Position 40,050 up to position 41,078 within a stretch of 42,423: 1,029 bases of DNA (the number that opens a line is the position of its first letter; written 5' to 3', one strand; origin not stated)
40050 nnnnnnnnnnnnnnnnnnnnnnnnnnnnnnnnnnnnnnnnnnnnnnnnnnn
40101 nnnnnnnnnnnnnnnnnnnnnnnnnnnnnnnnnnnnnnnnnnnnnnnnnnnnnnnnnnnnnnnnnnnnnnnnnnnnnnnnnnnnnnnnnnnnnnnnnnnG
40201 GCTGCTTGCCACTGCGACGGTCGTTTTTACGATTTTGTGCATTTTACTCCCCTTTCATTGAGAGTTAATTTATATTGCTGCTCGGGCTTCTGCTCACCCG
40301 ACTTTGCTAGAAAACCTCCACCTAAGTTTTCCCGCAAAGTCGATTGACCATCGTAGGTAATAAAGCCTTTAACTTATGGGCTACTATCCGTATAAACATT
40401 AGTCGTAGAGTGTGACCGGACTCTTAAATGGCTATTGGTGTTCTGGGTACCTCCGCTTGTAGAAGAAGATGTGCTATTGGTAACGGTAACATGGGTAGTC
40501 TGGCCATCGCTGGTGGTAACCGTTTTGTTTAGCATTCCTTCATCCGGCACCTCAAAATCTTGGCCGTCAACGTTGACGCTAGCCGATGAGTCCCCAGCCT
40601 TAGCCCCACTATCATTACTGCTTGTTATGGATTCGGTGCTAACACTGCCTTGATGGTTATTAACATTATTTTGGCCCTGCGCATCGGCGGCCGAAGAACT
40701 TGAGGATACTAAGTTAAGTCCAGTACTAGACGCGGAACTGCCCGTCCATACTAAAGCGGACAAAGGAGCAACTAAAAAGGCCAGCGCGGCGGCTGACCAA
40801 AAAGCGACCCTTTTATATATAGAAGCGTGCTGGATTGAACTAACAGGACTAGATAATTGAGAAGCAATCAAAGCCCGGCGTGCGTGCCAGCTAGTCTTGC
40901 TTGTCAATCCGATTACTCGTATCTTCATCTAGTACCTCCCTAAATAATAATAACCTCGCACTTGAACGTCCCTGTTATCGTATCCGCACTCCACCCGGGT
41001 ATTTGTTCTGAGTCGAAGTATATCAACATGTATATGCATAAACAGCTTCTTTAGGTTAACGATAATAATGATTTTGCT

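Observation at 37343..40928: Cluster of three secreted Asn/Gly/Thr/Ser-rich repeat proteins with curli/beta-solenoid-like repeat logic, convergent with an S8-FN3 protease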

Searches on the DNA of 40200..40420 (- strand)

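Call 91: search_rna_families(source=window, start=40200, end=40420, threshold=evalue, max_evalue=10)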
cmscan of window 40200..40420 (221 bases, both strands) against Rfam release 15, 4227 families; matches with E-value up to 10: 6.
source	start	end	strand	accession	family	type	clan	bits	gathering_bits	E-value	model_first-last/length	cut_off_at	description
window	40288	40352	-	RF04252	mir-8186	Gene; miRNA;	-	22.9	80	0.0069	1-61/61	no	mir-8186 microRNA precursor family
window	40286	40355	-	RF03984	MIR2933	Gene; miRNA;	-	20.5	70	0.046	1-112/112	no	MIR2933 microRNA precursor family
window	40291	40350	-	RF03816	MIR6297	Gene; miRNA;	-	19.5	114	0.26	1-107/107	no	MIR6297 microRNA precursor family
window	40289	40351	+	RF04252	mir-8186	Gene; miRNA;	-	18.2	80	0.16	1-61/61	no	mir-8186 microRNA precursor family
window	40241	40275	-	RF01342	CRISPR-DR32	Gene; CRISPR;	-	14.9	48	5.9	1-37/37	no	CRISPR RNA direct repeat element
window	40238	40264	+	RF02888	BtsR1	Gene; sRNA;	-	13.7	66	2.5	1-51/51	no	Bacillus sRNA 1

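Call 95: build_rna_model(alignment_id=A5, structure=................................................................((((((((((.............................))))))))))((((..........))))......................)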
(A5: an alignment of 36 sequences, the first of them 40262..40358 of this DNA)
Model R1 built from alignment A5 (36 sequences, 153 columns); structure: as given.
model positions 96; base pairs 14; branch points 1; effective number of sequences 26.72; information 0.596 bits per position. Calibrated on 0.2 Mb of random sequence (short: E-values are rough).
structure used (alignment columns):
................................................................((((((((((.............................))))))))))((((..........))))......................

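Call 96: search_with_rna_model(model_id=R1, sources=[window, L001, L002, L003, L004, L005, L006, L007, L008, L009, L010, L011, L012, L013, L014, L015, L016, L017, L018, L019, L020, L021, L022, L023, L024, L025, L026, L027, L028, L029, L030, L031, L032, L033, L034, L035, L036, L037, L038, L039, L040, L041, L042, L043, L044, L045, L046, L047, L048, L049, L050, L051, L052, L053, L054, L055, L056, L057, L058, L059, L060, L061, L062, L063, L064, L065, L066, L067, L068, L069, L070, L071, L072, L073, L074, L075, L076, L077, L078, L079, L080, L081], max_evalue=1)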
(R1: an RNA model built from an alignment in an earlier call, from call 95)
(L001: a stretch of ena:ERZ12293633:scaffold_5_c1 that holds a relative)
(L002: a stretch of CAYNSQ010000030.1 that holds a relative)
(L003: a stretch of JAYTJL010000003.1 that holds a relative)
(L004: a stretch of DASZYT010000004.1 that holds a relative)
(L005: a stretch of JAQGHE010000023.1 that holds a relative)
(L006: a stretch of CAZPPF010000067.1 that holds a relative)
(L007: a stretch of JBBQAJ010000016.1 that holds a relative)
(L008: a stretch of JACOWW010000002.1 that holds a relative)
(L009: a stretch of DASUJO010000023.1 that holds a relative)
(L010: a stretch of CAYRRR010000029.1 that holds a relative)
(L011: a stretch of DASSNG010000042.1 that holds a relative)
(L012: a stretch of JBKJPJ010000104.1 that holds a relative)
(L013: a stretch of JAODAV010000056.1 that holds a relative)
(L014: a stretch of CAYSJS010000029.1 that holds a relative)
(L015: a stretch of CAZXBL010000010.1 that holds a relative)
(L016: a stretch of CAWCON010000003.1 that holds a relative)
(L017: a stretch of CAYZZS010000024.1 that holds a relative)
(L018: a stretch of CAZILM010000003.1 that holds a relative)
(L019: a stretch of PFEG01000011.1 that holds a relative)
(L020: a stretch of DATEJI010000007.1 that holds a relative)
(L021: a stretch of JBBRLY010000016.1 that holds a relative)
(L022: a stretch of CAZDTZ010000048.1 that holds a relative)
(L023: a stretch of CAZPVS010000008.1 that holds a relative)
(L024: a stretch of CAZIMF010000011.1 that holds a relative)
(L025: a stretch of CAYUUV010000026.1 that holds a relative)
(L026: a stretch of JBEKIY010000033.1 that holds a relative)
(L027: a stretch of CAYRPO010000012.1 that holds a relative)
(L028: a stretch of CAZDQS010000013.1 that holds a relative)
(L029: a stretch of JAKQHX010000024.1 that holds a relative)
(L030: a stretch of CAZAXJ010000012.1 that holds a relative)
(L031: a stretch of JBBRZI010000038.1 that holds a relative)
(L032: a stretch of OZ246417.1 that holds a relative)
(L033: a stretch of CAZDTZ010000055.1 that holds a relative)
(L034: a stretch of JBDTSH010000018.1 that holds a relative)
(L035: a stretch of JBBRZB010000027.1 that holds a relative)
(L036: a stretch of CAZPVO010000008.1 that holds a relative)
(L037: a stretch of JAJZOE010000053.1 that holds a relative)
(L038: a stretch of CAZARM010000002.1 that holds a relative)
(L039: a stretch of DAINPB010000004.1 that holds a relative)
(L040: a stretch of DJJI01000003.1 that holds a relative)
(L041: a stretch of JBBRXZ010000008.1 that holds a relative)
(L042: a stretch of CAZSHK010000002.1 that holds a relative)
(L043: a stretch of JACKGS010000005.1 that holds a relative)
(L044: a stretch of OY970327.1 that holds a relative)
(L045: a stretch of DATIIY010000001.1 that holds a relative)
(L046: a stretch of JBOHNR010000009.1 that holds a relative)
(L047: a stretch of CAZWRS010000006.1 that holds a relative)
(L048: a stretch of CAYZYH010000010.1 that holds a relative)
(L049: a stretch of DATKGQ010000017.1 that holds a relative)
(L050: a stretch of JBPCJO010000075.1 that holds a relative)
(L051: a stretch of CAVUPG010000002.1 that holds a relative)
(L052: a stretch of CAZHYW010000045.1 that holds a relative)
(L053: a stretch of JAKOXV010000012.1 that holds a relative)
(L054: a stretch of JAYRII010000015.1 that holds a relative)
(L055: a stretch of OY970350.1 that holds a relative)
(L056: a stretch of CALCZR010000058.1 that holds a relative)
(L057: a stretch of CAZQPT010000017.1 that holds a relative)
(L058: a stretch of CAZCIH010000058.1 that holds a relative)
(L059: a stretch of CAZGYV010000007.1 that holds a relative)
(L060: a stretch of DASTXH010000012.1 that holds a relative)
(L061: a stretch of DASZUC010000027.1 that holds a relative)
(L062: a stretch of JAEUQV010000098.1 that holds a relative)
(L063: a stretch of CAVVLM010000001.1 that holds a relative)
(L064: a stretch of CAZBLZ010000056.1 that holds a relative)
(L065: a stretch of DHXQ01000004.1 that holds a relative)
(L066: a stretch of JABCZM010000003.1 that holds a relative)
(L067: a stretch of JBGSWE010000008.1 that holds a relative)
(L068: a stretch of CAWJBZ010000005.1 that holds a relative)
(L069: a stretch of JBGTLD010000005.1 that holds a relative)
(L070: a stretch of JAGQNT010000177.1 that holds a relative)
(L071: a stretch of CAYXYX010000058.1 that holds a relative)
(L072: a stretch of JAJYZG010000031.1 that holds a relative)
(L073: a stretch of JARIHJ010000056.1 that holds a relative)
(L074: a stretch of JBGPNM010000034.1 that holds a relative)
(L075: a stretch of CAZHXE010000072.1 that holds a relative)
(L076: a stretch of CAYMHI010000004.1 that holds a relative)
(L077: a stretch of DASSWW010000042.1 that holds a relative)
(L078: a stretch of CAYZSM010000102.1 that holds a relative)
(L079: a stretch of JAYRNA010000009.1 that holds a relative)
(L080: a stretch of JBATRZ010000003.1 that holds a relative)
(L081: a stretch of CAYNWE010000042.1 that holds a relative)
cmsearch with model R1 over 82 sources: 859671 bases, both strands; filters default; matches with E-value up to 1: 68.
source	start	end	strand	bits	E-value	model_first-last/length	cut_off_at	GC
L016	5497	5592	+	71.3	6.9e-13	1-96/96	no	0.42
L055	5002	5100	+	70.9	8.6e-13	1-96/96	no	0.4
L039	5783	5882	+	69.1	2.2e-12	1-96/96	no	0.5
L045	5790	5891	+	66.8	7.3e-12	1-96/96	no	0.38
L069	5113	5206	+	66.3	9.5e-12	1-96/96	no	0.44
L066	5784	5877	+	64.6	2.3e-11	1-96/96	no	0.44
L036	4885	4982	+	63.7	3.7e-11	1-96/96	no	0.47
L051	5051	5143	+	61.6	1.1e-10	1-96/96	no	0.49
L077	5811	5906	+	60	2.6e-10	1-96/96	no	0.51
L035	770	866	+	59.7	3.1e-10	1-96/96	no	0.45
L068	5749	5849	+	59.6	3.3e-10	1-96/96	no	0.47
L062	1056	1148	+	58.8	4.8e-10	1-96/96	no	0.47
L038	5114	5209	+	58.8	5e-10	1-96/96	no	0.54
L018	5140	5235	+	58.1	7.2e-10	1-96/96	no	0.48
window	40269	40376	-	57.5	9.5e-10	1-96/96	no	0.44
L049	2312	2410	+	57.4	1e-09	1-96/96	no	0.31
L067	991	1084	+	56.3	1.8e-09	1-96/96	no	0.36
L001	7882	7971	+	55.1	3.3e-09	1-96/96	no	0.51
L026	1326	1436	+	54.2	5.6e-09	1-96/96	no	0.32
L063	5662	5771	+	53.1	9.7e-09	1-96/96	no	0.33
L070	3944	4037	+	53.1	9.8e-09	1-96/96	no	0.54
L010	1509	1607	+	53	1e-08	1-96/96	no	0.47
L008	5794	5889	+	52.5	1.4e-08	1-96/96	no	0.45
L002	3803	3910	+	51.3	2.5e-08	1-96/96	no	0.48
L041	5105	5202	+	51.1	2.8e-08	1-96/96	no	0.37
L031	971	1073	+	50.8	3.2e-08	1-96/96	no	0.52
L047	4824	4923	+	50.8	3.3e-08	1-96/96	no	0.42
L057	5057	5159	+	50.3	4.2e-08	1-96/96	no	0.5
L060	5028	5120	+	49.3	7e-08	1-96/96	no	0.6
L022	1169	1268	+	48.8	9.2e-08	1-96/96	no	0.55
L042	5213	5302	+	48.4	1.1e-07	1-96/96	no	0.59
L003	3391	3502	+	47.9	1.5e-07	1-96/96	no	0.5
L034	1913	2015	+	45.6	4.8e-07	1-96/96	no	0.53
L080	4937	5031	+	45.6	5e-07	1-96/96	no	0.56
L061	5045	5145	+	44.3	9.8e-07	1-96/96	no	0.56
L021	5792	5887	+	43.9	1.2e-06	1-96/96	no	0.42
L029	5889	5987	+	42.2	3e-06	1-96/96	no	0.53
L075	1994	2094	+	41.6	4e-06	1-96/96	no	0.48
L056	5142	5241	+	41.6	4.1e-06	1-96/96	no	0.55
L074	4944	5035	+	40.6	6.8e-06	1-96/96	no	0.62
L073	1105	1198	+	39.8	1e-05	1-96/96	no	0.47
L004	5225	5319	+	38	2.6e-05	1-96/96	no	0.53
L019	1929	2037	+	37.4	3.6e-05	1-96/96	no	0.4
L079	4465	4567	+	37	4.4e-05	1-96/96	no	0.44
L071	1679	1774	+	33.6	0.00026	1-96/96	no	0.57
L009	5067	5166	+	31.8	0.00068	1-96/96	no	0.57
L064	1217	1316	+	31.6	0.00077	1-96/96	no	0.55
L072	3555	3652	+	30.9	0.0011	1-96/96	no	0.38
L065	5170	5266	+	29.7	0.002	1-96/96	no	0.52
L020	2130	2233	+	29.6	0.0022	1-96/96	no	0.48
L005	5810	5893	+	28.5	0.0038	1-96/96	no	0.44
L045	5808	5898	-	28.2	0.0045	1-96/96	no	0.34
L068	5760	5857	-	24.6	0.03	1-96/96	no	0.43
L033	1268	1357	+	24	0.041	1-96/96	no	0.53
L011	2738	2828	+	23.9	0.042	1-96/96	no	0.43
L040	4051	4153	+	22.7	0.079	1-96/96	no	0.62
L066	5797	5886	-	22.4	0.095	1-96/96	no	0.4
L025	5192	5280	+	22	0.11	1-96/96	no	0.46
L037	4441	4541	+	22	0.12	1-96/96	no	0.47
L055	5016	5106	-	21.8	0.13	1-96/96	no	0.37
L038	3638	3707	+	21.5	0.15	1-96/96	no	0.43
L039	5800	5888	-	21.3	0.16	1-96/96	no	0.45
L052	1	64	+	21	0.19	36-96/96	5'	0.58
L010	1523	1614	-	20.2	0.29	1-96/96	no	0.42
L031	981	1077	-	20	0.33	1-96/96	no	0.48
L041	5103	5207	-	19.1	0.52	1-96/96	no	0.39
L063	5683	5778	-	19.1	0.54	1-96/96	no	0.34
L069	5110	5215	-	19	0.56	1-96/96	no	0.42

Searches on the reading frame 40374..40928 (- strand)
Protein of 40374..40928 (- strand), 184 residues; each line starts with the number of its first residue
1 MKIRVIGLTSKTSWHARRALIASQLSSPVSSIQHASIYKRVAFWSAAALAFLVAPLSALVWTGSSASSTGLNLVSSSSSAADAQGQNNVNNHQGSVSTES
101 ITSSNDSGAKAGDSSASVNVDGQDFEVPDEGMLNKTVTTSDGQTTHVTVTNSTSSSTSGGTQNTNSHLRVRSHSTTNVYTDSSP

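Call 3: search_protein_families(library=pfam, proteins=[window:40374-40928:-], max_evalue=1)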
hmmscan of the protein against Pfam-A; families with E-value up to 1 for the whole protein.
window:40374-40928:- (184 aa): 0 families

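Call 4: search_protein_families(library=ncbifam, proteins=[window:40374-40928:-], max_evalue=1)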
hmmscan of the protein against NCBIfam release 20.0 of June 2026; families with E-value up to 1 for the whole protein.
window:40374-40928:- (184 aa): 1 family
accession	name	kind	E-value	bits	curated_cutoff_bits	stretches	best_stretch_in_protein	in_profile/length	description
NF043060.1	MAP_0585_fam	equivalog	0.37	10.8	170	1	45-166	5-128/319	MAP_0585 family protein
